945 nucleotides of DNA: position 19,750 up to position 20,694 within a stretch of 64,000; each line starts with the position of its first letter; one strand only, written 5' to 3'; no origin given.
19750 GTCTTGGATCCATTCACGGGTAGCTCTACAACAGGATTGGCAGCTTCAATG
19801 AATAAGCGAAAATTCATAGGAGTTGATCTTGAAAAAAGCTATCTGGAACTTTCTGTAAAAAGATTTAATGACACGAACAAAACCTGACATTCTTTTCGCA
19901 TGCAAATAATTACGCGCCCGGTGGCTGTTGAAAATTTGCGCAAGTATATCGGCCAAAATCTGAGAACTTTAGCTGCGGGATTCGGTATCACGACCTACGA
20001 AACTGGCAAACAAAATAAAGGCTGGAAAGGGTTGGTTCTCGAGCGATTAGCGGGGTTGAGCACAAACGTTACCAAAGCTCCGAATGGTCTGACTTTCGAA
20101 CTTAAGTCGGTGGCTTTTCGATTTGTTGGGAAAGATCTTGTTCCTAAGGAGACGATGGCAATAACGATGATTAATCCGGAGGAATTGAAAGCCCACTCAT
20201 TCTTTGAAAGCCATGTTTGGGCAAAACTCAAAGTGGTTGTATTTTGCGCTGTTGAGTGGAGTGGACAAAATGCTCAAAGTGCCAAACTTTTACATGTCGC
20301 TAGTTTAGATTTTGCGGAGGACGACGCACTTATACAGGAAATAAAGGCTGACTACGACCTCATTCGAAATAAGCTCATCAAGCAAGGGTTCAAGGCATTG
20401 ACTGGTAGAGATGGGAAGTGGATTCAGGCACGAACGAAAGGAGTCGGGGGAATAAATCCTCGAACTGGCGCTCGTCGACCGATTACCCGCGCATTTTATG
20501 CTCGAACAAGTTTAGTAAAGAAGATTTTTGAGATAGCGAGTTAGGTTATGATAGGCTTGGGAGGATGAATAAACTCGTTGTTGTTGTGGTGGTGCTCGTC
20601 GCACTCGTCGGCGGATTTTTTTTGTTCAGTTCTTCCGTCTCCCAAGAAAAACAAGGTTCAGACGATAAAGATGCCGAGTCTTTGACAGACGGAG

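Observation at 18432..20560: Low-GC Type II RM island (beta-class DPPY methyltransferase plus MutH/Sau3AI-family endonuclease) beside tspO, which is bracketed by 26-30 bp direct repeats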

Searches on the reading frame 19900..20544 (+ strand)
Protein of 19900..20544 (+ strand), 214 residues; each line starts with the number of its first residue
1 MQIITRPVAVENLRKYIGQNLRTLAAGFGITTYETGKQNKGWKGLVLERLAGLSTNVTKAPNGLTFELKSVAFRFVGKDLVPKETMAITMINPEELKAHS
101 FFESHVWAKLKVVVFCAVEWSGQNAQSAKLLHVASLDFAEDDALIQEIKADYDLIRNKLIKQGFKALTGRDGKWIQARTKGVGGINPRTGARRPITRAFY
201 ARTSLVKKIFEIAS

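Call 6: search_protein_families(library=pfam, proteins=[window:19900-20544:+], max_evalue=0.01)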
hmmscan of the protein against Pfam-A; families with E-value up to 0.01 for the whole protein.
window:19900-20544:+ (214 aa): 1 family
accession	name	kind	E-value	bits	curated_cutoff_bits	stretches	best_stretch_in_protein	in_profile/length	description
PF02976.21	MutH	-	1.6e-07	31.6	23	1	64-122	16-75/103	DNA mismatch repair enzyme MutH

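Call 7: search_protein_families(library=ncbifam, proteins=[window:19900-20544:+], max_evalue=0.01)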
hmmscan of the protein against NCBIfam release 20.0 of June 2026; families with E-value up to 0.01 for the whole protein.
window:19900-20544:+ (214 aa): 3 families
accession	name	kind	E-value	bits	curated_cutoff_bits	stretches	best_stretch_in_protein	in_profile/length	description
NF003458.0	PRK05070.1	equivalog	3e-13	49.4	243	1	15-210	18-217/223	DNA mismatch repair endonuclease MutH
NF040973.1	restrict_Sau3AI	equivalog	4.1e-12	45.8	300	1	65-210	62-214/475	Sau3AI family type II restriction endonuclease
TIGR02248.1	mutH_TIGR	equivalog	7.5e-10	38.3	229.9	1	17-209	16-212/217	DNA mismatch repair endonuclease MutH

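Call 8: search_solved_structures(query=window:19900-20544:+, max_evalue=10, show_alignments=3)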
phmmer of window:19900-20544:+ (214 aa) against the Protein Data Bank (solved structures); distinct sequences matched with E-value up to 10: 5.
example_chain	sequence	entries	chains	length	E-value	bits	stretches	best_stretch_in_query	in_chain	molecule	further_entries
1azo_A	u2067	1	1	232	1.9e-08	37.4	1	14-202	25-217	MUTH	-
2azo_A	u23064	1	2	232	2.2e-08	37.2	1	14-202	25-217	MUTH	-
2aoq_A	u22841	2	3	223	2e-05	27.5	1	36-184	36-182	DNA mismatch repair protein mutH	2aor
9qgm_8A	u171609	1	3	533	0.71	12.7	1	82-175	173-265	Photorhabdus luminescens subsp. laumondii TTO1 complete genome segment 6/17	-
9g7n_AAA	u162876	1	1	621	0.77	12.6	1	157-201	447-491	Exotoxin A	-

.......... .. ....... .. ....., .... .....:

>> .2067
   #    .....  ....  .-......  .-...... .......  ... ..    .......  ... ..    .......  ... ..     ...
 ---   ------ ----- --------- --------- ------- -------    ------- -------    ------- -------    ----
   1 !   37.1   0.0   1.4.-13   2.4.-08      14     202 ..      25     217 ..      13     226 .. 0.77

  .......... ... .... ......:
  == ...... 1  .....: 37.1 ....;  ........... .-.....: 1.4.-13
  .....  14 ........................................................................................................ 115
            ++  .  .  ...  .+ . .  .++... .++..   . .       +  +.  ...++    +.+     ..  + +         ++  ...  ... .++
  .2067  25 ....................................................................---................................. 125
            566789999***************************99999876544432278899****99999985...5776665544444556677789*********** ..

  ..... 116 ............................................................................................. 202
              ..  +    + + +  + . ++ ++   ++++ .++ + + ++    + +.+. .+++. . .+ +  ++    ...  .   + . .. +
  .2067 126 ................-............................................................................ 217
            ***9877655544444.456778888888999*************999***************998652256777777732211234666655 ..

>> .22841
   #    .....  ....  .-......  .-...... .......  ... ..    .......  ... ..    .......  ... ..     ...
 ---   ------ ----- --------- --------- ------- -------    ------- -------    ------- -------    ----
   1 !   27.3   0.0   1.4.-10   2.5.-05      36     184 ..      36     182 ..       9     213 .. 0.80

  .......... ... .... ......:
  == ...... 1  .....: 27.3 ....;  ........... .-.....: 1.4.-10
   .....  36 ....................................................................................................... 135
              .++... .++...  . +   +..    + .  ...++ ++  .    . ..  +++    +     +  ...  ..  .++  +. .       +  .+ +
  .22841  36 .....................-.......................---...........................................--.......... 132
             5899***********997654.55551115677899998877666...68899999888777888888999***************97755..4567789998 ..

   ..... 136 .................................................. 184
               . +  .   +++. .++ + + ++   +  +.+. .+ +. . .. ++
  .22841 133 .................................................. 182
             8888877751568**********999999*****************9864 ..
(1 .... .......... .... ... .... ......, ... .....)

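Call 10: find_homologous_proteins(query=window:19900-20544:+, max_evalue=0.001)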
Query window:19900-20544:+ (214 aa): 2167 proteins with E <= 0.001 among 2716 candidates; the best 120 are listed.
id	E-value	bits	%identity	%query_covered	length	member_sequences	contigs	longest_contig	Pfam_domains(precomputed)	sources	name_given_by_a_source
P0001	2.3e-136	470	100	100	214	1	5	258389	PF02976.22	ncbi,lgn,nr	ncbi:hypothetical protein HYW59_01130 [Candidatus Kaiserbacteria bacterium]|nr:hypothetical protein 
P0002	1.0e-112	393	82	100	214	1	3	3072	PF02976.22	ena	-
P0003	5.7e-112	390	83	100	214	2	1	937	PF02976.22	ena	-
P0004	7.0e-112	390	83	100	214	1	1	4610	PF02976.22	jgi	-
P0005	1.9e-111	389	83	100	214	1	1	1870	PF02976.22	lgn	-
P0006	1.9e-111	388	81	100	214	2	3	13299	PF02976.22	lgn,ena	-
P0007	2.1e-111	388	82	100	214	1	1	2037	PF02976.22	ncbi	-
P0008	2.8e-111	388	80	100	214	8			PF02976.22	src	-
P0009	2.8e-111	388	81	100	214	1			PF02976.22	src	-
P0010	2.9e-111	388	81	100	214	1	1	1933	PF02976.22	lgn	-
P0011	3.3e-111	388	80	100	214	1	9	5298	PF02976.22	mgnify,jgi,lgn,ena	mgnify:CR=1 FL=1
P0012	3.4e-111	388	80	100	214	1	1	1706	PF02976.22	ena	-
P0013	4.9e-111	387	80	100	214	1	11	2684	PF02976.22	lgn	-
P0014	5.1e-111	387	80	100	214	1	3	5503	PF02976.22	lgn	-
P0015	6.4e-111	387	80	100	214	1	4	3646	PF02976.22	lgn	-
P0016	6.9e-111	387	80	100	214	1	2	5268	PF02976.22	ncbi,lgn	-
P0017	7.0e-111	387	82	100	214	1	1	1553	PF02976.22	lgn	-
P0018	7.7e-111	387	80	100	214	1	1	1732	PF02976.22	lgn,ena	-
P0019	1.4e-110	386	82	100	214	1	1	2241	PF02976.22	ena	-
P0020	1.9e-110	385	80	100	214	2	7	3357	PF02976.22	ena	-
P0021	2.5e-110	385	79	100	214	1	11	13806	PF02976.22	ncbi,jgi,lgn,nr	ncbi:hypothetical protein B6D29_03075 [Microgenomates bacterium UTCPR1]|nr:MAG: hypothetical protein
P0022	2.6e-110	385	81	100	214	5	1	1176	PF02976.22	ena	-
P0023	2.9e-110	385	79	100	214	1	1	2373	PF02976.22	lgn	-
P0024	3.0e-110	385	80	100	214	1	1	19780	PF02976.22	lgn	-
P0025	3.1e-110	385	80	100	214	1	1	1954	PF02976.22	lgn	-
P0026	3.2e-110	385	79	100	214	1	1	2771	PF02976.22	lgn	-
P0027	3.8e-110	384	78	100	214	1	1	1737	PF02976.22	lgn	-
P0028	4.6e-110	384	80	100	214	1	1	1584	PF02976.22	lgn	-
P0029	4.7e-110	384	80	100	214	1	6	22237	PF02976.22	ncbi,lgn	-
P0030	4.9e-110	384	79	100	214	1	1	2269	PF02976.22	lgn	-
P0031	5.6e-110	384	81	100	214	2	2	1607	PF02976.22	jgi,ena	-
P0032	6.3e-110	384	81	100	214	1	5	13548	PF02976.22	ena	-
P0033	6.3e-110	384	80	100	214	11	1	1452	PF02976.22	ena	-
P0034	7.0e-110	383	79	100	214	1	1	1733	PF02976.22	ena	-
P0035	7.7e-110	383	81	100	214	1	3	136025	PF02976.22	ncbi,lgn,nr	ncbi:MAG: hypothetical protein HYT28_02725 [Parcubacteria group bacterium]|nr:hypothetical protein [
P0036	8.9e-110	383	80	100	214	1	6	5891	PF02976.22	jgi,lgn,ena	-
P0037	9.4e-110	383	79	100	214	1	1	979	PF02976.22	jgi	-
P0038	1.2e-109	383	79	100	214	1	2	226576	PF02976.22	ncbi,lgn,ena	-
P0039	1.5e-109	382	80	100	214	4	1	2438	PF02976.22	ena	-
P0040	1.5e-109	382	79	100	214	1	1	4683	PF02976.22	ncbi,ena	-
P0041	2.0e-109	382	80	100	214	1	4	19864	PF02976.22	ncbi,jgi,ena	-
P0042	2.2e-109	382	79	100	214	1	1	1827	PF02976.22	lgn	-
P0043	2.5e-109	382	80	100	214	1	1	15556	PF02976.22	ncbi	-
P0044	2.6e-109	382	78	100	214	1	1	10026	PF02976.22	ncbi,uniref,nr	ncbi:hypothetical protein A3J77_01375 [Candidatus Wolfebacteria bacterium RBG_13_41_7]|uniref:DNA mi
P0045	3.0e-109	381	79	100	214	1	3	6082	PF02976.22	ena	-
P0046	3.1e-109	381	79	100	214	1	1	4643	PF02976.22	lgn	-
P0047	3.2e-109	381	79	100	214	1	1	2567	PF02976.22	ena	-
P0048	3.3e-109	381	79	100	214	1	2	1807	PF02976.22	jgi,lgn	-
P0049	4.2e-109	381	80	100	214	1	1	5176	PF02976.22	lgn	-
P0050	4.5e-109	381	79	100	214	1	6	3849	PF02976.22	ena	-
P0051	4.6e-109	381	81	100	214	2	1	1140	PF02976.22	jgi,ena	jgi:DNA mismatch repair protein MutH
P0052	4.7e-109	381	79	100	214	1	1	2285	PF02976.22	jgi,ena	-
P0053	4.8e-109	381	81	100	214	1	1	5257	PF02976.22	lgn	-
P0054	5.9e-109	380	79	100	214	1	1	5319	PF02976.22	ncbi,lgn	-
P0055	6.6e-109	380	78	100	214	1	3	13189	PF02976.22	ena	-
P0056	1.0e-108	380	80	100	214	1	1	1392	PF02976.22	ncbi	-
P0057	1.1e-108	379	79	100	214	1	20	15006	PF02976.22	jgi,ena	-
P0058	1.2e-108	379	79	100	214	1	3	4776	PF02976.22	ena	-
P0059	1.2e-108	379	78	100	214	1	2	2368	PF02976.22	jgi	jgi:DNA mismatch repair protein MutH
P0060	1.6e-108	379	78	100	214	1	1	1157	PF02976.22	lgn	-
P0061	1.7e-108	379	79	100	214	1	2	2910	PF02976.22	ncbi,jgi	jgi:DNA mismatch repair protein MutH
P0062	1.8e-108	379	77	100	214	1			PF02976.22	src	-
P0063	2.8e-108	378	79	100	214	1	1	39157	PF02976.22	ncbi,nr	ncbi:MAG: hypothetical protein HY886_04185 [Deltaproteobacteria bacterium]|nr:hypothetical protein [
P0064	3.1e-108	378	79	100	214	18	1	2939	PF02976.22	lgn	-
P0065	3.3e-108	378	79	100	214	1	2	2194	PF02976.22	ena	-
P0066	3.4e-108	378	79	100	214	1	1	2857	PF02976.22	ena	-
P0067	4.2e-108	378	78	100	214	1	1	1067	PF02976.22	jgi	jgi:DNA mismatch repair protein MutH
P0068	4.7e-108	377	79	100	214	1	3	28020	PF02976.22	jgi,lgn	jgi:DNA mismatch repair protein MutH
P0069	6.3e-108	377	79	100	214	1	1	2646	PF02976.22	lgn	-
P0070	6.3e-108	377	79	100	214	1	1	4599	PF02976.22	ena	-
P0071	7.7e-108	377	79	100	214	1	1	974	PF02976.22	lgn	-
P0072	8.7e-108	377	78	100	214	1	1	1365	PF02976.22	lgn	-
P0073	1.1e-107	376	77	100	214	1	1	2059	PF02976.22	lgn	-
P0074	1.1e-107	376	78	100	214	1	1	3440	PF02976.22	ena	-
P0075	1.3e-107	376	79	100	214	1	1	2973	PF02976.22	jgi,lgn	-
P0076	1.4e-107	376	78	100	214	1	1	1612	PF02976.22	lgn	-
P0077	1.4e-107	376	79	100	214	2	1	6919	PF02976.22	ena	-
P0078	1.8e-107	375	79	100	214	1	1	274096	PF02976.22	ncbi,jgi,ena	ncbi:MAG: MutH/Sau3AI family endonuclease [Elusimicrobiota bacterium]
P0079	1.9e-107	375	78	100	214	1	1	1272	PF02976.22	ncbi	-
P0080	2.1e-107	375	79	100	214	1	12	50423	PF02976.22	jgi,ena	-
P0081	2.2e-107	375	79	100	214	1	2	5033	PF02976.22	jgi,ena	-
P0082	2.3e-107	375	79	100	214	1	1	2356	PF02976.22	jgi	-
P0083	2.3e-107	375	79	100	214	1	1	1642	PF02976.22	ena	-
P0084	2.6e-107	375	80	100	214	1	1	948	PF02976.22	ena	-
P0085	3.0e-107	375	78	100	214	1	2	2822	PF02976.22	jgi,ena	-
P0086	3.2e-107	375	79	100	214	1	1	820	PF02976.22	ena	-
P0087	3.6e-107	375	77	100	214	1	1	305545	PF02976.22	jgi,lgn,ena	-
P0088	3.9e-107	374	79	100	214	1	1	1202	PF02976.22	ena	-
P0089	4.1e-107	374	78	100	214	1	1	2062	PF02976.22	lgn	-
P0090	4.3e-107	374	79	100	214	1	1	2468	PF02976.22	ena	-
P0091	5.6e-107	374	77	100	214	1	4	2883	PF02976.22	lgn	-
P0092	5.6e-107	374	79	100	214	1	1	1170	PF02976.22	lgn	-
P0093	5.8e-107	374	79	100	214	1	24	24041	PF02976.22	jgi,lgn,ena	-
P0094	5.8e-107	374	79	100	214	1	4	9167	PF02976.22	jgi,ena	-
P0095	6.6e-107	374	79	100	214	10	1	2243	PF02976.22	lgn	-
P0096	7.8e-107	373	79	100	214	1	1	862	PF02976.22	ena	-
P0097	8.0e-107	373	77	100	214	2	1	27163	PF02976.22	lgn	-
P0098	8.9e-107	373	78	100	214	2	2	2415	PF02976.22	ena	-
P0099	1.0e-106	373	79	100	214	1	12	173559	PF02976.22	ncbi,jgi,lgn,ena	ncbi:MAG: MutH/Sau3AI family endonuclease [Candidatus Paceibacterota bacterium]|jgi:DNA mismatch rep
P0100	1.0e-106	373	79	100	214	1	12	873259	PF02976.22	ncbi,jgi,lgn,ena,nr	ncbi:MAG: MutH/Sau3AI family endonuclease [Patescibacteria group bacterium]|jgi:DNA mismatch repair 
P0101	1.1e-106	373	79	100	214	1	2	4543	PF02976.22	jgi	-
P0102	1.1e-106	373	79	100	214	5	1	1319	PF02976.22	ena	-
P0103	1.2e-106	373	79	100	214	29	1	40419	PF02976.22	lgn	-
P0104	1.3e-106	373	77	100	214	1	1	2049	PF02976.22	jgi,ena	-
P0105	1.6e-106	372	79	100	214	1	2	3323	PF02976.22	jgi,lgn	jgi:DNA mismatch repair protein MutH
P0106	1.6e-106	372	79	100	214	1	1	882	PF02976.22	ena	-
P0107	1.6e-106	372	79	100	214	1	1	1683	PF02976.22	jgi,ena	-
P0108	1.6e-106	372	79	100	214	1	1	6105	PF02976.22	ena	-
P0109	1.6e-106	372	78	100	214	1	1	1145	PF02976.22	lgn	-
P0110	1.6e-106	372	79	100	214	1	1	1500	PF02976.22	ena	-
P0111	1.9e-106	372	78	100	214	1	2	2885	PF02976.22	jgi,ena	-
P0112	2.0e-106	372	78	100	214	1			PF02976.22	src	-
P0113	2.1e-106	372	77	100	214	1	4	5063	PF02976.22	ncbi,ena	-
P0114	2.1e-106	372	79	100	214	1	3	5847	PF02976.22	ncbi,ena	-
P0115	2.4e-106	372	79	99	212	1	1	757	PF02976.22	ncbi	-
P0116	2.7e-106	372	78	100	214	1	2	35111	PF02976.22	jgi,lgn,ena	-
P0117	2.8e-106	372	78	100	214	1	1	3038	PF02976.22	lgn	-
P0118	3.0e-106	372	78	100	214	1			PF02976.22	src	-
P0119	3.0e-106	372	79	100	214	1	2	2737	PF02976.22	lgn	-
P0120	3.0e-106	372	77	100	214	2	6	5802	PF02976.22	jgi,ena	-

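Call 12: find_encoding_contigs(protein=P0100, flank=4000, max_places=4)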
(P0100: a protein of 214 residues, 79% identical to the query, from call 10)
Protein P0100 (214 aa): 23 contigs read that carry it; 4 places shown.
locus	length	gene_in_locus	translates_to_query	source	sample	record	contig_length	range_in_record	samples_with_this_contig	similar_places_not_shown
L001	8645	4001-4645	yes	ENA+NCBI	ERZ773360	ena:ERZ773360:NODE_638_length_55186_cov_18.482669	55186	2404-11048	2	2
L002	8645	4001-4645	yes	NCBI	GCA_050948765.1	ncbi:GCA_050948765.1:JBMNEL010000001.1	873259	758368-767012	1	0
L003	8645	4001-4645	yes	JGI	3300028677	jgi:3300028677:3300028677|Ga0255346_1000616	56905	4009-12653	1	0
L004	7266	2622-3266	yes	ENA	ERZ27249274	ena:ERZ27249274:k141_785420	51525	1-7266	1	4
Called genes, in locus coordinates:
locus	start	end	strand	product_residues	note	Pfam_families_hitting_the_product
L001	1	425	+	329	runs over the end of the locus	PF04556:DpnII (weak)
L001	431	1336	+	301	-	PF01555:N6_N4_Mtase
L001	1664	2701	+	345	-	-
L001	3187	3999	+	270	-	PF01555:N6_N4_Mtase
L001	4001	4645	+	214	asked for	PF02976:MutH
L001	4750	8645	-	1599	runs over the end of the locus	PF03382:DUF285, PF01471:PG_binding_1 (weak)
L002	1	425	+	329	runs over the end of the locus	PF04556:DpnII (weak)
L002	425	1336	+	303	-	PF01555:N6_N4_Mtase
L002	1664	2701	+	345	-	-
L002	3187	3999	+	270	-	PF01555:N6_N4_Mtase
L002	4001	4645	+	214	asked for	PF02976:MutH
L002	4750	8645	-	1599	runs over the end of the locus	PF03382:DUF285, PF01471:PG_binding_1 (weak)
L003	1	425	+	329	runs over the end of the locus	PF04556:DpnII (weak)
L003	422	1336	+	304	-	PF01555:N6_N4_Mtase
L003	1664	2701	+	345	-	-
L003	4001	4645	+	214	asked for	PF02976:MutH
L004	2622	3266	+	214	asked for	PF02976:MutH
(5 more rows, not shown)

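Call 13: find_encoding_contigs(protein=P0078, flank=4000, max_places=2)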
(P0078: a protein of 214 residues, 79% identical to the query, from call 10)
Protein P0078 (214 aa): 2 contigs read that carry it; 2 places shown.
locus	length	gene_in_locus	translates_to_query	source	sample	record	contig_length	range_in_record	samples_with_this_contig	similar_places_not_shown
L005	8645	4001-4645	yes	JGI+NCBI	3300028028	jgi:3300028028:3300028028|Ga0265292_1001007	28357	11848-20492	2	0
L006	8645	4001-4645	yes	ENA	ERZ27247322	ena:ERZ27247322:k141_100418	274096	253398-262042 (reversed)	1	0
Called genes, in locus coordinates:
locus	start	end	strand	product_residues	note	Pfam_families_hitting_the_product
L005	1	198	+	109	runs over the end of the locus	-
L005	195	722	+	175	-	-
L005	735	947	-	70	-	PF01726:LexA_DNA_bind (weak), PF01047:MarR, PF12802:MarR_2 (weak), PF13412:HTH_24, PF08279:HTH_11 (weak), PF22979:HTH_69 (weak)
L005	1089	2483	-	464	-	PF04326:SLFN_AlbA_2, PF13749:HATPase_c_4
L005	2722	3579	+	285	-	PF01555:N6_N4_Mtase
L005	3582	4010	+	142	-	-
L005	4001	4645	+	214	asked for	PF02976:MutH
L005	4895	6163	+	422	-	PF02384:N6_Mtase, PF07669:Eco57I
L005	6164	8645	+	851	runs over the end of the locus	PF13589:HATPase_c_3, PF02518:HATPase_c, PF14501:HATPase_c_5 (weak)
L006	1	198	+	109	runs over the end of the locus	-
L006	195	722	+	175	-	-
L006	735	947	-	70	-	PF01726:LexA_DNA_bind (weak), PF01047:MarR, PF12802:MarR_2 (weak), PF13412:HTH_24, PF08279:HTH_11 (weak), PF22979:HTH_69 (weak)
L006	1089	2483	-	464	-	PF04326:SLFN_AlbA_2, PF13749:HATPase_c_4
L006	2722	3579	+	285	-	PF01555:N6_N4_Mtase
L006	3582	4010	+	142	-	-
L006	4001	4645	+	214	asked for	PF02976:MutH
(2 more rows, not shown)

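Call 14: find_encoding_contigs(protein=P0063, flank=4000, max_places=2)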
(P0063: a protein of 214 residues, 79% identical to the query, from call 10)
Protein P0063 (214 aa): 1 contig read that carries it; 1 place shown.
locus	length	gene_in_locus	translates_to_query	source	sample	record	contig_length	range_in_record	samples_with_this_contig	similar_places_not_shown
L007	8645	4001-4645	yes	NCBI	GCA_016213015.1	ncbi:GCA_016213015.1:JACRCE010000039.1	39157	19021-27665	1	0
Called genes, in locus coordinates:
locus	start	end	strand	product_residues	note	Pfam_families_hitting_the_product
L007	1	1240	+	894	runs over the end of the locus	PF00133:tRNA-synt_1, PF09334:tRNA-synt_1g, PF13603:tRNA-synt_1_2, PF09334:tRNA-synt_1g, PF08264:Anticodon_1, PF10458:Val_tRNA-synt_C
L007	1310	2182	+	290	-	PF02749:QRPTase_N, PF01729:QRPTase_C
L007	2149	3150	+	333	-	PF08279:HTH_11, PF03099:BPL_LplA_LipB, PF16917:BPL_LplA_LipB_2, PF02237:BPL_C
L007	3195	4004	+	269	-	PF01555:N6_N4_Mtase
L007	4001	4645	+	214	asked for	PF02976:MutH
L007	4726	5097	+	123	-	PF02537:CRCB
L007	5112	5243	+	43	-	PF23458:DUF7130, PF21349:RUBY_RBDX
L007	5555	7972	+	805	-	PF00317:Ribonuc_red_lgN, PF02867:Ribonuc_red_lgC, PF12637:TSCPD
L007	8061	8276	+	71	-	-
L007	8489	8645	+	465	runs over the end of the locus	PF00483:NTP_transferase, PF01128:IspD, PF12804:NTP_transf_3, PF25084:LbH_EIF2B, PF25087:GMPPB_C, PF14602:Hexapep_2 (faint), PF00132:Hexapep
